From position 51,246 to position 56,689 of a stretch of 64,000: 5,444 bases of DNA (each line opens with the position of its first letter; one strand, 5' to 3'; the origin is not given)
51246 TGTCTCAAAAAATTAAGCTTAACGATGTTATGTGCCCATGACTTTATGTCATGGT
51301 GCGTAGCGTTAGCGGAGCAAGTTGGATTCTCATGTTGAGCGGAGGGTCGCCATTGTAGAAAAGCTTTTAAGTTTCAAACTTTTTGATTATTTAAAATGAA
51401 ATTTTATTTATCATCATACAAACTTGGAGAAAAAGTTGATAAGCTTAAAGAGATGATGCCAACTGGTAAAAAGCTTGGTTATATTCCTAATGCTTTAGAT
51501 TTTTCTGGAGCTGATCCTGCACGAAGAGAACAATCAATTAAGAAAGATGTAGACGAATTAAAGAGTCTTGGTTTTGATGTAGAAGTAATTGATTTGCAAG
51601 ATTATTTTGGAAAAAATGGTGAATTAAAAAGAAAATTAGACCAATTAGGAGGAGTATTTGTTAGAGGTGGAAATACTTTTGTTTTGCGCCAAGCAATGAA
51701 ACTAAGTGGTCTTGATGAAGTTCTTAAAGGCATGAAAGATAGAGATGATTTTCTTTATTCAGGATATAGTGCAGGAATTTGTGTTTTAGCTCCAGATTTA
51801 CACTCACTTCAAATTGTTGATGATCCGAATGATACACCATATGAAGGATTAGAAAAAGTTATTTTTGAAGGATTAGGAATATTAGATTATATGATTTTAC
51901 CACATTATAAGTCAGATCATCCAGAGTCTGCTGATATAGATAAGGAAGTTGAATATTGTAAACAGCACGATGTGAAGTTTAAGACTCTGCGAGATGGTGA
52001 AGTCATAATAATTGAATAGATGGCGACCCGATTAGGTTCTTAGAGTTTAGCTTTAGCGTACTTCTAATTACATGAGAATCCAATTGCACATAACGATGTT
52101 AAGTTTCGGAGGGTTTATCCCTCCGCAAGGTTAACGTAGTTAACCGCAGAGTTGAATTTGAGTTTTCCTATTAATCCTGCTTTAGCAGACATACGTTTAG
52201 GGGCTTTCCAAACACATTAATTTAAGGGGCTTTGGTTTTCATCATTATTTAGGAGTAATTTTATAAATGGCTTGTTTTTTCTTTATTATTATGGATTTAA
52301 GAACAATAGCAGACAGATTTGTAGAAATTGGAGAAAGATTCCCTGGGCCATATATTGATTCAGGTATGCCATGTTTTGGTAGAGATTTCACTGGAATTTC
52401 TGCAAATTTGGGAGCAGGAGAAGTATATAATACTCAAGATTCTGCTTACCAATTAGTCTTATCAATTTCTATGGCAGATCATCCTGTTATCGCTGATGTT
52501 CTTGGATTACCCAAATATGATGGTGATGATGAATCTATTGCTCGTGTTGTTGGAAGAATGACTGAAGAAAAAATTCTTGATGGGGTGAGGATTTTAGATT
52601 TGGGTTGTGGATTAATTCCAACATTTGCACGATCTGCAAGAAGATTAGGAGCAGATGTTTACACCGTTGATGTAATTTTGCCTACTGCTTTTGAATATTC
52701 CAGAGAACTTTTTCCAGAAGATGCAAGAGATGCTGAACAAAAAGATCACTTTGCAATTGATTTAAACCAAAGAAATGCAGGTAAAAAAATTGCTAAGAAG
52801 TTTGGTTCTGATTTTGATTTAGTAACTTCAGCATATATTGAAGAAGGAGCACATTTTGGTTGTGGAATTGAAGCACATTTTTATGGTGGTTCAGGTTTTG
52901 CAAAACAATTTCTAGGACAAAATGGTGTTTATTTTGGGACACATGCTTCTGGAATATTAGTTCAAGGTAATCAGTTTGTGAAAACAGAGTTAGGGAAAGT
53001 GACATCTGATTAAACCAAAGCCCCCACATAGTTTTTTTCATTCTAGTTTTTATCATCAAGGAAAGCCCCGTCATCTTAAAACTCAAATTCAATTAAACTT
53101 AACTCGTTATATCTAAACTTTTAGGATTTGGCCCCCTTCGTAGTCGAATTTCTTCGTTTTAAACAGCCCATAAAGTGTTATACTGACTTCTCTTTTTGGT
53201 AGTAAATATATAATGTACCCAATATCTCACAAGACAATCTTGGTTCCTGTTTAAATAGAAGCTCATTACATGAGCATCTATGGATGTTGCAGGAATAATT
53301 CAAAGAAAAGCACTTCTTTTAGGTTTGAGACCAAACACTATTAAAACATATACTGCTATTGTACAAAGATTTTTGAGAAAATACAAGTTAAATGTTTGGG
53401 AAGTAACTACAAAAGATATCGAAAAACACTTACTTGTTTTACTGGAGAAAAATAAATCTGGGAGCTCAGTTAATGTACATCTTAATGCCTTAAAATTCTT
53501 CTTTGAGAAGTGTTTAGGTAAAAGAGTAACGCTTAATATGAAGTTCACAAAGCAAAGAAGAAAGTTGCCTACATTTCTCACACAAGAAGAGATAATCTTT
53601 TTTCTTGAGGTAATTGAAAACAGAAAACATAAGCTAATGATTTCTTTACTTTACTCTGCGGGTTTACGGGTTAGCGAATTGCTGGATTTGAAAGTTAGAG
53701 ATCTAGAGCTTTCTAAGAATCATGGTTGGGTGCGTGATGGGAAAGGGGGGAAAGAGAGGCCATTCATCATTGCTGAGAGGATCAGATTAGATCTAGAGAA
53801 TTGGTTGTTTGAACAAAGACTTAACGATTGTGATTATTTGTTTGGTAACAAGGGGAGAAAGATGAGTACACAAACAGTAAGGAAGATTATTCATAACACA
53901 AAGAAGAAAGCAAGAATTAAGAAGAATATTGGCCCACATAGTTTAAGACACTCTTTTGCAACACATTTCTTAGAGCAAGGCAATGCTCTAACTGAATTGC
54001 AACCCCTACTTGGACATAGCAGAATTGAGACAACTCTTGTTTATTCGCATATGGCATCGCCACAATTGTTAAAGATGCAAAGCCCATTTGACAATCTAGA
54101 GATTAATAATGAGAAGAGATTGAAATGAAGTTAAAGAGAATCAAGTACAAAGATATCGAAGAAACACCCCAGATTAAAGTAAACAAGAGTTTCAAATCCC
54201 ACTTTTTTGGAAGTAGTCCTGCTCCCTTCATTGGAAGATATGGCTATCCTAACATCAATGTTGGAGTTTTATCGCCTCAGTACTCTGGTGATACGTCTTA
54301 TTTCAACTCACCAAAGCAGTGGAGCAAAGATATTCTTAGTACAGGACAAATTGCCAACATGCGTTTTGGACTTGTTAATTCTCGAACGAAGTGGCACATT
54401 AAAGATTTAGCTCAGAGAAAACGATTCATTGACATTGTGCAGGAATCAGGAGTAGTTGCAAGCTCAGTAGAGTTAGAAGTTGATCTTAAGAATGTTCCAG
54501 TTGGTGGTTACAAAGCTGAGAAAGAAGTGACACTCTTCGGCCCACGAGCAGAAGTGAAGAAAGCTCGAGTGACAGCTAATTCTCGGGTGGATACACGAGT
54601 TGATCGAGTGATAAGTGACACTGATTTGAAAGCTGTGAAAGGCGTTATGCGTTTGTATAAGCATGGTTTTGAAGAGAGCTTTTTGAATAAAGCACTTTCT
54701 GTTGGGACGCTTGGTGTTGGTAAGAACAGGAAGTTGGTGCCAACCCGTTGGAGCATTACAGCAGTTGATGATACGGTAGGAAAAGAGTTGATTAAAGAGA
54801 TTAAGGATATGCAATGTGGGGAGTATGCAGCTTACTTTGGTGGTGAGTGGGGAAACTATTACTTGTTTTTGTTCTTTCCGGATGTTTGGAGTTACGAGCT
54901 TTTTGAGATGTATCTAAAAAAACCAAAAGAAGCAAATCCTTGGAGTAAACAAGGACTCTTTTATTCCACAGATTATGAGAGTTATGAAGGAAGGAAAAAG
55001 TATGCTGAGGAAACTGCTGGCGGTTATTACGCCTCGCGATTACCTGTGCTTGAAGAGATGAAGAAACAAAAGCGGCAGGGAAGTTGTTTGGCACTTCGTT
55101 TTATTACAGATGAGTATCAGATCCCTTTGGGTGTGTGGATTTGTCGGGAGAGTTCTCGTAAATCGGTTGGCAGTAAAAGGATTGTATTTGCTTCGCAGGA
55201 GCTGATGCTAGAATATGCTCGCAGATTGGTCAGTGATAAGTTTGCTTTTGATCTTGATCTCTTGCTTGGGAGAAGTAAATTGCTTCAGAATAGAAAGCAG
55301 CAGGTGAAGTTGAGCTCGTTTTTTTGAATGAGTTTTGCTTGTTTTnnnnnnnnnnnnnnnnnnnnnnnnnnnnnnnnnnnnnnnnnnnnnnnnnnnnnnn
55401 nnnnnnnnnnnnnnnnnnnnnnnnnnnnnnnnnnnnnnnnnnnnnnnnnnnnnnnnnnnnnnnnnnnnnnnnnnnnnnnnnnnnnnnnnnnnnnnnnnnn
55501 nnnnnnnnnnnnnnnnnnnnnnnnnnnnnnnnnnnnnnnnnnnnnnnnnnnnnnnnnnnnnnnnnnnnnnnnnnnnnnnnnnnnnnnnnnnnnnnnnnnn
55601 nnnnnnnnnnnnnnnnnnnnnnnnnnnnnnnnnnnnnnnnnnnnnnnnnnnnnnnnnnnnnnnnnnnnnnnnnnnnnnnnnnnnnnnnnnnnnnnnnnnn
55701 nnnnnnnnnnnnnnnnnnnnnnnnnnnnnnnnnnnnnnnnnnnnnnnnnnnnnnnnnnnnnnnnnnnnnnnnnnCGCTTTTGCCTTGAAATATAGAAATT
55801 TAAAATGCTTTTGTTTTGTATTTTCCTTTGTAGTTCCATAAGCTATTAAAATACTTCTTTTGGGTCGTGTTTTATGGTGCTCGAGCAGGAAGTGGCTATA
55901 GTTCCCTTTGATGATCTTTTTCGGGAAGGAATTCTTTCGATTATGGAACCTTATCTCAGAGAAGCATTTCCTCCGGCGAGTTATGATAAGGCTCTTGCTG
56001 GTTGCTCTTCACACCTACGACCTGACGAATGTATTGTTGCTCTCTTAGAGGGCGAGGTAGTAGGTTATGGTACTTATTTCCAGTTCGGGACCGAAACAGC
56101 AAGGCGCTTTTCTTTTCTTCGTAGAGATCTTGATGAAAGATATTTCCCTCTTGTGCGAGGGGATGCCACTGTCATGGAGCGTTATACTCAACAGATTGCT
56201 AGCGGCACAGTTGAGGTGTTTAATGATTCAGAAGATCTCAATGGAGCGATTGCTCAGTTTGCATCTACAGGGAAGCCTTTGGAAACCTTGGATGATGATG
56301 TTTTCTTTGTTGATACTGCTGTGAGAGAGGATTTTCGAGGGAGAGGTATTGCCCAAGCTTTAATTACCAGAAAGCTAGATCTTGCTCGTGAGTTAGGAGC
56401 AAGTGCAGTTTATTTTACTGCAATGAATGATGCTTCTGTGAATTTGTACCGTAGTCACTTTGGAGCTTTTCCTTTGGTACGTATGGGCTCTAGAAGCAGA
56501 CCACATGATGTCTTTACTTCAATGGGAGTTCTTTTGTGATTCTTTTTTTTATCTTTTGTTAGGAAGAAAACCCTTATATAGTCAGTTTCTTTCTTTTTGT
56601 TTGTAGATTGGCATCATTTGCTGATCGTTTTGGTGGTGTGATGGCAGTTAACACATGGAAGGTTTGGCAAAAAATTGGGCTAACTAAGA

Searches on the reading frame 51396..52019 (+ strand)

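Call 12: search_protein_families(library=padloc, proteins=[window:51396-52019:+], max_evalue=0.1)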
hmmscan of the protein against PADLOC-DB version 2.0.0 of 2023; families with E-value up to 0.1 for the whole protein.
window:51396-52019:+ (207 aa): 0 families

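Call 13: search_protein_families(library=pfam, proteins=[window:51396-52019:+], max_evalue=0.01)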
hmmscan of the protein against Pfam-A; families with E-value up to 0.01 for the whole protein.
window:51396-52019:+ (207 aa): 1 family
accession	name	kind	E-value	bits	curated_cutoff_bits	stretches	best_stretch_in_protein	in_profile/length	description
PF03575.23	Peptidase_S51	-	7.5e-20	71.9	23.9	1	15-206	20-198/206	Peptidase family S51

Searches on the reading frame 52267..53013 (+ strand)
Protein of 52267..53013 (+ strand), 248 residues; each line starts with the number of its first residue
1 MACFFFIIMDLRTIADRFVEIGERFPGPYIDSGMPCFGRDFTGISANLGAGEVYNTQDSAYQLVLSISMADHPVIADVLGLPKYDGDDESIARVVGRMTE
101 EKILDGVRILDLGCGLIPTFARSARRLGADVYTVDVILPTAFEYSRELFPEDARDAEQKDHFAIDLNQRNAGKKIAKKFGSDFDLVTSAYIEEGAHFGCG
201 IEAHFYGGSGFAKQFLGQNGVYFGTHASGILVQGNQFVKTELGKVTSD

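Call 12: search_protein_families(library=padloc, proteins=[window:52267-53013:+], max_evalue=0.1)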
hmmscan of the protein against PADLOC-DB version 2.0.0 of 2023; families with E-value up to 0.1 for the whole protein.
window:52267-53013:+ (248 aa): 0 families

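Call 13: search_protein_families(library=pfam, proteins=[window:52267-53013:+], max_evalue=0.01)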
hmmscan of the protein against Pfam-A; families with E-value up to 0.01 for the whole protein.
window:52267-53013:+ (248 aa): 0 families

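Call 53: search_protein_families(library=ncbifam, proteins=[window:52267-53013:+], max_evalue=0.01)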
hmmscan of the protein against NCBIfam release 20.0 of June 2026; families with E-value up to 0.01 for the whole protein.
window:52267-53013:+ (248 aa): 1 family
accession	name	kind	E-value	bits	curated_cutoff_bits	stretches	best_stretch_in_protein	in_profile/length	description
NF043040.1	corrin_prot_MT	hypoth_equivalog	0.0087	15.5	180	0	91-136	27-71/216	corrinoid protein-associated methyltransferase CpaM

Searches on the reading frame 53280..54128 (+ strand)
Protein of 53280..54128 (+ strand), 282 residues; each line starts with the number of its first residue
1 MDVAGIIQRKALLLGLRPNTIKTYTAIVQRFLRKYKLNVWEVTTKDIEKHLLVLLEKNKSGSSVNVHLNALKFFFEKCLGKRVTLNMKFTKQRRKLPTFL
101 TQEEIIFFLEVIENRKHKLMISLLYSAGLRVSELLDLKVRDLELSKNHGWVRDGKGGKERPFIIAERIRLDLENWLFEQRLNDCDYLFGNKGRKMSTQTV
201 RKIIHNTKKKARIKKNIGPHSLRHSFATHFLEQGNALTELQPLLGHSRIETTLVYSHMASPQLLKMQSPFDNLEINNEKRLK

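Call 13: search_protein_families(library=pfam, proteins=[window:53280-54128:+], max_evalue=0.01)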
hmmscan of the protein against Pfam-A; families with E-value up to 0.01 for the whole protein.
window:53280-54128:+ (282 aa): 3 families
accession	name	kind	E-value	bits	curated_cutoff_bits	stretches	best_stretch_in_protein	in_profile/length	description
PF00589.27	Phage_integrase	-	9.8e-36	123.5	27.1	1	99-259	2-169/172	Phage integrase family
PF13495.12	Phage_int_SAM_4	-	9.6e-16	58.4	27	1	14-83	12-83/85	Phage integrase, N-terminal SAM-like domain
PF02899.23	Phage_int_SAM_1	-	7.8e-06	26.5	22.3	1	15-76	13-77/83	Phage integrase, N-terminal SAM-like domain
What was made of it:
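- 53280..54128 (+): XerA-like tyrosine recombinase of 282 aa at the end of the array. Pfam Phage_integrase plus SAM_4 (call 13).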

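Call 53: search_protein_families(library=ncbifam, proteins=[window:53280-54128:+], max_evalue=0.01)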
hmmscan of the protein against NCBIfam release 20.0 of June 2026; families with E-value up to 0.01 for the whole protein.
window:53280-54128:+ (282 aa): 12 families
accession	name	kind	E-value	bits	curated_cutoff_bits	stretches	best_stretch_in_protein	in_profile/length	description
NF040815.2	recomb_XerA_Arch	equivalog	3.5e-62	210.3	220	1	15-263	11-259/263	site-specific tyrosine recombinase/integron integrase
TIGR02249.1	integrase_gron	subfamily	2.3e-52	178.3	265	2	18-176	16-177/315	integron integrase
TIGR02225.1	recomb_XerD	equivalog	1.7e-51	175.3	329.6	1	15-266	12-282/290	site-specific tyrosine recombinase XerD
TIGR02224.1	recomb_XerC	equivalog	3.6e-48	164.4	335.15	1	18-266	15-285/295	tyrosine recombinase XerC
NF001399.0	PRK00283.1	subfamily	1.1e-47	162.8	279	1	15-266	21-291/300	tyrosine recombinase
NF011946.0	PRK15417.1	equivalog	2.9e-33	115.4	435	2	20-174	33-190/337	integron integrase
NF002331.0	PRK01287.1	subfamily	4.2e-25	88.5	371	1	68-264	104-318/365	site-specific tyrosine recombinase XerC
NF003462.0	PRK05084.1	equivalog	1.4e-19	70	267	1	119-260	199-346/360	tyrosine recombinase XerS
NF007371.0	PRK09871.1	subfamily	6.5e-13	48.7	222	1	117-258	28-174/198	tyrosine-type DNA invertase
NF007370.0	PRK09870.1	subfamily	1.8e-12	47.3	221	1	94-257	7-178/200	tyrosine-type DNA invertase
NF002685.0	PRK02436.1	equivalog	2.1e-06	27.8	178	1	61-249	61-237/245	site-specific tyrosine recombinase XerD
NF040693.1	recomb_GmtY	equivalog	0.00014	21.2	340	0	115-148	218-251/441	gamma-mobile-trio recombinase GmtY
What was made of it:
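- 53280..54128 (+): NCBIfam recomb_XerA_Arch 210 bits against a cut-off of 220; integron-integrase model 178 against 265 (call 53).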

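Call 93: list_cluster_members(proteins=[P0001, P0011, window:53280-54128:+, P0008])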
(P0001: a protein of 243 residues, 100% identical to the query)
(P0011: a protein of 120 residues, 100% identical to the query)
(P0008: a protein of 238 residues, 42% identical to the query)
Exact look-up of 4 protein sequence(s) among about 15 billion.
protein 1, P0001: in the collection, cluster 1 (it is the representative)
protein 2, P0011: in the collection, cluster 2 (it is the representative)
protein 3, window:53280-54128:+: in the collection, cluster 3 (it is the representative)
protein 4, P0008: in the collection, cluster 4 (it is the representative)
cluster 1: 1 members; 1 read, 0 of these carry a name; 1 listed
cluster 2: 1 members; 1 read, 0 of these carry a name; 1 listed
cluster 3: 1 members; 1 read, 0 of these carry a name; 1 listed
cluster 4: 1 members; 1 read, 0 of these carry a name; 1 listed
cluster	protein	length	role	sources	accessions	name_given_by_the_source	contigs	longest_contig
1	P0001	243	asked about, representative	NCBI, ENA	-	-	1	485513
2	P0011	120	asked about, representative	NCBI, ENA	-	-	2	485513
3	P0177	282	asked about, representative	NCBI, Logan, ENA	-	-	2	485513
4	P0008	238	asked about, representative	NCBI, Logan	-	-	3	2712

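Call 104: find_related_loci(query=window:53280-54128:+, collection=metagenome_contigs, flank=8000)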
Query window:53280-54128:+ (282 aa) in metagenome_contigs; peptide patterns used: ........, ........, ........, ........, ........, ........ (x = any residue, [..] = any of these).
271 stretches matched a pattern; 6 encode a relative of the query (tblastn E <= 1e-3); 6 distinct loci.
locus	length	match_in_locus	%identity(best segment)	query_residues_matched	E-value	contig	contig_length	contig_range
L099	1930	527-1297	37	19-273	2e-43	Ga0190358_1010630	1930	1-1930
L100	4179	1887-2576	30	51-265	3e-23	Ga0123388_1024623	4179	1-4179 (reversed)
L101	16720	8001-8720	31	42-266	5e-23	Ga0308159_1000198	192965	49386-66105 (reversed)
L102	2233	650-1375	29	42-268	4e-22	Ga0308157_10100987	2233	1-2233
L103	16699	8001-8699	29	58-270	5e-12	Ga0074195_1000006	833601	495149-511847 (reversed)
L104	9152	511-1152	26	48-252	2e-9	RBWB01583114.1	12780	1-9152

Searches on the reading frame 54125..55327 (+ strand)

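Call 13: search_protein_families(library=pfam, proteins=[window:54125-55327:+], max_evalue=0.01)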
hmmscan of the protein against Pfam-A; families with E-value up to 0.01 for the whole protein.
window:54125-55327:+ (400 aa): 2 families
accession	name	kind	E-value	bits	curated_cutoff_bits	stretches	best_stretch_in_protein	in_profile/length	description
PF04894.17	Nre_N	-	8.3e-70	236.1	25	1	20-266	21-266/270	Archaeal Nre, N-terminal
PF04895.17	Nre_C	-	1.9e-25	89.3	27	1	285-399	1-110/110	Archaeal Nre, C-terminal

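Call 53: search_protein_families(library=ncbifam, proteins=[window:54125-55327:+], max_evalue=0.01)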
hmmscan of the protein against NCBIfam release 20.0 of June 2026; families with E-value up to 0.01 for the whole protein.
window:54125-55327:+ (400 aa): 1 family
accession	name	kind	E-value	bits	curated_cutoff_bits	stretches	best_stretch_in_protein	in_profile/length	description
NF041387.1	DNArepr_NreA_Halo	equivalog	1e-74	252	700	1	23-390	46-410/417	DNA repair protein NreA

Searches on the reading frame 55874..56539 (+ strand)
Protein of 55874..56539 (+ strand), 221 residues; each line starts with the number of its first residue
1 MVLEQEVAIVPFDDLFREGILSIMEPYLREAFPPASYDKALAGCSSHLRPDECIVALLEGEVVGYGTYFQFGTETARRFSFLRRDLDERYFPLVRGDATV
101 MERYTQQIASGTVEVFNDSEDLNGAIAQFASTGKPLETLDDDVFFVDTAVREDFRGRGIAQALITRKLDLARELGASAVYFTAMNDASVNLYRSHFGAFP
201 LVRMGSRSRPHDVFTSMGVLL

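Call 13: search_protein_families(library=pfam, proteins=[window:55874-56539:+], max_evalue=0.01)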
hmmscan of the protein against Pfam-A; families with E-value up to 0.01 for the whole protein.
window:55874-56539:+ (221 aa): 4 families
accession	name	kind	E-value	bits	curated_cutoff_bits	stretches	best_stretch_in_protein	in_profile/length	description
PF00583.31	Acetyltransf_1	-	2.4e-13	50.8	20.7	1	20-197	4-115/116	Acetyltransferase (GNAT) family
PF13508.13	Acetyltransf_7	-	3.5e-07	31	27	1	146-195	32-80/84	Acetyltransferase (GNAT) domain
PF14542.12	Acetyltransf_CG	-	1.5e-05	25.4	30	1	140-178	22-60/80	GCN5-related N-acetyl-transferase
PF13527.13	Acetyltransf_9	-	0.0012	19.3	25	0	146-194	76-121/127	Acetyltransferase (GNAT) domain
